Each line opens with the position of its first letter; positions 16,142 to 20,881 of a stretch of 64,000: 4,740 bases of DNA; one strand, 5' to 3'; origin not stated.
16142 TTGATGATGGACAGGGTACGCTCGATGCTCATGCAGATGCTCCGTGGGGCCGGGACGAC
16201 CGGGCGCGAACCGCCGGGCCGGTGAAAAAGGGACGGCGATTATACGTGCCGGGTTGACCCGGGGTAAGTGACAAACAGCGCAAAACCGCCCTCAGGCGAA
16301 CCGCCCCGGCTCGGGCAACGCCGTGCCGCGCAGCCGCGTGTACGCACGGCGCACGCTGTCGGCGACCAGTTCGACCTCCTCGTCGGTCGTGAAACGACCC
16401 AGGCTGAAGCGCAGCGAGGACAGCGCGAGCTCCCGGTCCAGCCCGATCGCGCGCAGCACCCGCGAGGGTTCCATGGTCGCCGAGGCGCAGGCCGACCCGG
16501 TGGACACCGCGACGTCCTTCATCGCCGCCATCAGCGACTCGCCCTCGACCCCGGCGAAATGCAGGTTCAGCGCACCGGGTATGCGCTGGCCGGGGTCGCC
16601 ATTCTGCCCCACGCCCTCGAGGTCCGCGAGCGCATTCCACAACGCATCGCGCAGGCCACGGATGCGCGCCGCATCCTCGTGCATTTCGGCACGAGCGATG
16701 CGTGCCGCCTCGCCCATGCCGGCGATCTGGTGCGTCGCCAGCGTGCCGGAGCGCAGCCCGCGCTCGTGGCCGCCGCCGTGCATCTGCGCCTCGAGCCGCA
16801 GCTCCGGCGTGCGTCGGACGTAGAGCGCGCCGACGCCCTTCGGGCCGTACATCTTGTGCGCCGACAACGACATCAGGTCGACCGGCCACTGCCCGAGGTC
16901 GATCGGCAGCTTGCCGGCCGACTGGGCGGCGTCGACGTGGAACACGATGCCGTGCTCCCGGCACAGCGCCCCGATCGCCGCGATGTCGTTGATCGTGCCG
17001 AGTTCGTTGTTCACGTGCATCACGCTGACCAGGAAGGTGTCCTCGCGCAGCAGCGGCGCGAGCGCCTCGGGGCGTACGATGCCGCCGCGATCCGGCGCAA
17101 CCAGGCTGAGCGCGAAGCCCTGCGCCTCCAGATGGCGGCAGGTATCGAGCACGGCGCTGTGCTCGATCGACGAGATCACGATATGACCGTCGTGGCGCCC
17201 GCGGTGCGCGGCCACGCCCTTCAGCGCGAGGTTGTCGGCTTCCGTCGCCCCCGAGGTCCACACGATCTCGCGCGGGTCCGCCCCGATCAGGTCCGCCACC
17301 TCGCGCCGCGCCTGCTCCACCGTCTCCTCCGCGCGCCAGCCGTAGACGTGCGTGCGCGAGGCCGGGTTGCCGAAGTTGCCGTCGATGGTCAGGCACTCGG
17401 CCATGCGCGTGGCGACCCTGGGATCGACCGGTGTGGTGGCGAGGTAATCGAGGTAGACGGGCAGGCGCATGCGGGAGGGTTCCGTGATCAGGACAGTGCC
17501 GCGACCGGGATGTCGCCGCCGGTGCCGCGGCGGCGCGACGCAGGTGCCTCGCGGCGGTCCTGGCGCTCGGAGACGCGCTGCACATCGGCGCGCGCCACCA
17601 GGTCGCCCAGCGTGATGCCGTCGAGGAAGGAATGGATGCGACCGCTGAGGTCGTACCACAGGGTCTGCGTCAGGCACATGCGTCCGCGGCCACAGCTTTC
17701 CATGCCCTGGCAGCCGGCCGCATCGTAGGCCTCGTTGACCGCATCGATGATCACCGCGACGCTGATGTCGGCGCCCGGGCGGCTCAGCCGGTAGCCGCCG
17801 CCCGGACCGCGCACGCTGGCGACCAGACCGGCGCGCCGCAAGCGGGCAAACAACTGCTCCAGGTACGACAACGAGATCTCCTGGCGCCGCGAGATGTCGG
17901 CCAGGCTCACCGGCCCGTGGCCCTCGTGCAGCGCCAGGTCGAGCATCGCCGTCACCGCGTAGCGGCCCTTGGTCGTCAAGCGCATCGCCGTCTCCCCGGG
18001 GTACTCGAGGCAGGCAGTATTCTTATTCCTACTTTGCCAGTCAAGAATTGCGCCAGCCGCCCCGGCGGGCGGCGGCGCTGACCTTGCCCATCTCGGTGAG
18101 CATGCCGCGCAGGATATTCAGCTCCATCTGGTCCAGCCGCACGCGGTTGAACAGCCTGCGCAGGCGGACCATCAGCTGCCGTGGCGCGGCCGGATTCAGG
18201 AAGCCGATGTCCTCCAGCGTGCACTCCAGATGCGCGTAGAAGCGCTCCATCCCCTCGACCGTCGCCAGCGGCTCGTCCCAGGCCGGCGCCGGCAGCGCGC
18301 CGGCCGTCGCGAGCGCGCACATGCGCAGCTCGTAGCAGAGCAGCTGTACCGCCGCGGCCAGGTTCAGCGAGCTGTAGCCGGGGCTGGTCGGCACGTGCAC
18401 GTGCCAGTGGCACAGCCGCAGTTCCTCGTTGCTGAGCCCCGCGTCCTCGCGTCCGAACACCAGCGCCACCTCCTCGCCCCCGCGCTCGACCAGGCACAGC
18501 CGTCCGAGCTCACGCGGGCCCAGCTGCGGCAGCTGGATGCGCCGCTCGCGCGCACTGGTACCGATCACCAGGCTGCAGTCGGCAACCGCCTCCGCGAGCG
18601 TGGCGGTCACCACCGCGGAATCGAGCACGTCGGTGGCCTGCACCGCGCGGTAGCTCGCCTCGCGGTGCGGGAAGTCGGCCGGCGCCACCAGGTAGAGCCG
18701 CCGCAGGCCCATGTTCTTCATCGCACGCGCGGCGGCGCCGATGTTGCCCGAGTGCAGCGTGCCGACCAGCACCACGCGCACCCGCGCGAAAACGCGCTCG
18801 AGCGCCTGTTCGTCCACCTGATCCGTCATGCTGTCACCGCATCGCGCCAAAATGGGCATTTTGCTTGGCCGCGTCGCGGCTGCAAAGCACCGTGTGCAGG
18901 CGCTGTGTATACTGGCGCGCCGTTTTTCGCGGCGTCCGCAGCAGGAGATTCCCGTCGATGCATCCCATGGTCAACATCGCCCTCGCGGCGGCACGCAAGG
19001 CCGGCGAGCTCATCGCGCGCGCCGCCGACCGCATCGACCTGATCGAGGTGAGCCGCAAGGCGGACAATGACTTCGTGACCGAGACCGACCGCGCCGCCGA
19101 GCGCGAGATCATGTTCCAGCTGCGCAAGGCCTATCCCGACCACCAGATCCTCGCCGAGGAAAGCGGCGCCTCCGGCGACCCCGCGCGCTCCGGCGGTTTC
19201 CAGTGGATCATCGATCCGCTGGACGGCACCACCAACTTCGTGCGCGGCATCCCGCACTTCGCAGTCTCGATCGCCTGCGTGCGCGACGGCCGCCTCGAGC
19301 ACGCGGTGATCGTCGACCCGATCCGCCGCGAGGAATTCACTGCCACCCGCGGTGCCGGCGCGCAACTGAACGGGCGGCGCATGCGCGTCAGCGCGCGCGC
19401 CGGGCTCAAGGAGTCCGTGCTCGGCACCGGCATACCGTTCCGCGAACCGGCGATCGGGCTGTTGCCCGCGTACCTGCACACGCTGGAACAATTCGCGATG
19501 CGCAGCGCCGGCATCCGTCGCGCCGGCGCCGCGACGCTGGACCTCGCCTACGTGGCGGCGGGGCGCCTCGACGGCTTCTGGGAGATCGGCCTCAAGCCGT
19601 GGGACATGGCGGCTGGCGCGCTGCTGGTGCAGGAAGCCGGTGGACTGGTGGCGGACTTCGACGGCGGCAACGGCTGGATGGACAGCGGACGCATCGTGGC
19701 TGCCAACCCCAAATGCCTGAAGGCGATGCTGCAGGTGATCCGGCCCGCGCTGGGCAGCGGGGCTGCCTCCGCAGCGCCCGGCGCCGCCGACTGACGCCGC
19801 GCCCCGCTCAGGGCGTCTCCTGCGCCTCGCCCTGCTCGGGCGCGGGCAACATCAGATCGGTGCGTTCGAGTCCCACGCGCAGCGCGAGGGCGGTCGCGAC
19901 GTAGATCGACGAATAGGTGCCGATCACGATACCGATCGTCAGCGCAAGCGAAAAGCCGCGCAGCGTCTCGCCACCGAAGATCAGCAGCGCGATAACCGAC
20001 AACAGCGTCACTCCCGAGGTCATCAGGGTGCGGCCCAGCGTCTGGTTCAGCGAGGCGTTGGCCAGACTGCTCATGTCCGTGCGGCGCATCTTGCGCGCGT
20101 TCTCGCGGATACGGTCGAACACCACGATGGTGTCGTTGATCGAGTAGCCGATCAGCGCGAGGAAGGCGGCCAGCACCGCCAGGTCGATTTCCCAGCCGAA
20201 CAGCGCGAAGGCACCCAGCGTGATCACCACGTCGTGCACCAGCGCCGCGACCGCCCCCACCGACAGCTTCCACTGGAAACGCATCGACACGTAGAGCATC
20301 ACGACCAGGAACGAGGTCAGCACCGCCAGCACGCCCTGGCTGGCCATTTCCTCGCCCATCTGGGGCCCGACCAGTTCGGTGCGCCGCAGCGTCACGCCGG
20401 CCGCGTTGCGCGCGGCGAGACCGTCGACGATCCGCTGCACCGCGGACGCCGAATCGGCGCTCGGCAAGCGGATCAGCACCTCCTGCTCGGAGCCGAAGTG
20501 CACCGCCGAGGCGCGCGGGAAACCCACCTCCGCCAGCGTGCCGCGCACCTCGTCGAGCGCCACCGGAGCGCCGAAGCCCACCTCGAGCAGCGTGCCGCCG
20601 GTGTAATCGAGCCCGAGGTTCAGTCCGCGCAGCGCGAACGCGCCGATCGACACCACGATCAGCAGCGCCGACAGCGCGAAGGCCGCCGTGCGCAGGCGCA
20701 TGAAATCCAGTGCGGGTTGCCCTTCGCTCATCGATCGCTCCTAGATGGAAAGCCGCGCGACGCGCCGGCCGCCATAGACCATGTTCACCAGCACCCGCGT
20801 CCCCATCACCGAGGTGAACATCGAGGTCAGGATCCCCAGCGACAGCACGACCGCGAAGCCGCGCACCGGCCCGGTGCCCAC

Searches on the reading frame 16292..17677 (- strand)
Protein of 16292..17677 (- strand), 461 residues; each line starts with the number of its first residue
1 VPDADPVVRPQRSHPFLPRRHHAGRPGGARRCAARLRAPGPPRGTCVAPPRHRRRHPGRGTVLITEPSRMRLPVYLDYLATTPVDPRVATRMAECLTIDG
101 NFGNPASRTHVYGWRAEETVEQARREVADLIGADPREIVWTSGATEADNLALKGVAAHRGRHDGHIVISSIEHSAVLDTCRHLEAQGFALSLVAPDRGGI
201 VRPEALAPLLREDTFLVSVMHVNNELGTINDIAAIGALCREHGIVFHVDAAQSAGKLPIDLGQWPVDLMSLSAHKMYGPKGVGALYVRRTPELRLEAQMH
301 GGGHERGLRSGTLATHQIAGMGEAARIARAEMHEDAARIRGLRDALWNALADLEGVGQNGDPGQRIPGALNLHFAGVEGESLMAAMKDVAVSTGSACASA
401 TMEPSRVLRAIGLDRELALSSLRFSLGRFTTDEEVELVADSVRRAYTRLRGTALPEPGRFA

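Call 89: search_protein_families(library=pfam, proteins=[window:16292-17677:-], max_evalue=1e-8)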
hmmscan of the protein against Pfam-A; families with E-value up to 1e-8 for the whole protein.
window:16292-17677:- (461 aa): 1 family
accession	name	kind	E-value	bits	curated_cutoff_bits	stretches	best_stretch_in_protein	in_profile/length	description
PF00266.25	Aminotran_5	-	1.8e-79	267.9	21.5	1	74-437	1-370/371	Aminotransferase class-V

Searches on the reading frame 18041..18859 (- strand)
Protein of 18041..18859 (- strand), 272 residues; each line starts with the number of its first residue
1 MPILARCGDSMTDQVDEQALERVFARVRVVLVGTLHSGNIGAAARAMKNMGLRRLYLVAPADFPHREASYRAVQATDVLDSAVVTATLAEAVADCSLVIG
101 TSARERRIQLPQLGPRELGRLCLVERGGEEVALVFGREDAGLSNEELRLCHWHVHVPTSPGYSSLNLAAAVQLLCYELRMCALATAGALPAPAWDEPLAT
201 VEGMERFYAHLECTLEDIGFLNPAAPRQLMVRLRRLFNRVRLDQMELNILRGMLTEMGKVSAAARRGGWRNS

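Call 90: search_protein_families(library=pfam, proteins=[window:18041-18859:-], max_evalue=1e-8)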
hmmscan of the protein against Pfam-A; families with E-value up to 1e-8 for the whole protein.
window:18041-18859:- (272 aa): 1 family
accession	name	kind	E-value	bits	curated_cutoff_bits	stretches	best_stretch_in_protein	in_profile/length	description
PF00588.24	SpoU_methylase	-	2e-27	96.5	29.7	1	27-176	2-142/142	SpoU rRNA Methylase family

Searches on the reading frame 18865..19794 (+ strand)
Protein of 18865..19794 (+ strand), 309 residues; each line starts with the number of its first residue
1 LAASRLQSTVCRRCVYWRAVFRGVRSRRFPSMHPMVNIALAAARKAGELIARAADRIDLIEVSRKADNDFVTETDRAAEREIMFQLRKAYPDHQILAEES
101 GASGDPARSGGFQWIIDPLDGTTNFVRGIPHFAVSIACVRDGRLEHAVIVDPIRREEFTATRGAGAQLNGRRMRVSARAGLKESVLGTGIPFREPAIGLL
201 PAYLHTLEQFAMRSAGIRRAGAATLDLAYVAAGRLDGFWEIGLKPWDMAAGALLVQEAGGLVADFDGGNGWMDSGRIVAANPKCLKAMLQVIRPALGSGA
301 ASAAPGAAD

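Call 89: search_protein_families(library=pfam, proteins=[window:18865-19794:+], max_evalue=1e-8)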
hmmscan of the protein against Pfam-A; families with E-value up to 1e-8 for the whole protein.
window:18865-19794:+ (309 aa): 1 family
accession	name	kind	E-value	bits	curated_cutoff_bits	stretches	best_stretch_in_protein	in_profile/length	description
PF00459.30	Inositol_P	-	1.3e-66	225.3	27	1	32-288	2-261/271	Inositol monophosphatase family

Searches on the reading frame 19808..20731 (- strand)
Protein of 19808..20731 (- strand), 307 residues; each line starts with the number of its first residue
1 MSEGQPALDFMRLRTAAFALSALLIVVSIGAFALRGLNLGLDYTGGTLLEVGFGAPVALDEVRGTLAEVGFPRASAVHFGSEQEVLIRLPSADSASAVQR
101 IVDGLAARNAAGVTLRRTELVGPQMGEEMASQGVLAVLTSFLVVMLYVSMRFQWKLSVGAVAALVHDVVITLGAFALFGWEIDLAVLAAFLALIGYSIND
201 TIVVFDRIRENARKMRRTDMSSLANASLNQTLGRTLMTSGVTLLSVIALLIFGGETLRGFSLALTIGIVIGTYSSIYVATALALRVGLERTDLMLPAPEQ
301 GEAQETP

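Call 90: search_protein_families(library=pfam, proteins=[window:19808-20731:-], max_evalue=1e-8)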
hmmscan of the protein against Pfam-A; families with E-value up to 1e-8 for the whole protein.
window:19808-20731:- (307 aa): 1 family
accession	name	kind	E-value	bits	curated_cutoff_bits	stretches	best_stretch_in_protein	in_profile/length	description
PF02355.23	SecD_SecF_C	-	1.1e-66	224.2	20.5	1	113-286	13-186/189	Protein export membrane protein SecD/SecF, C-terminal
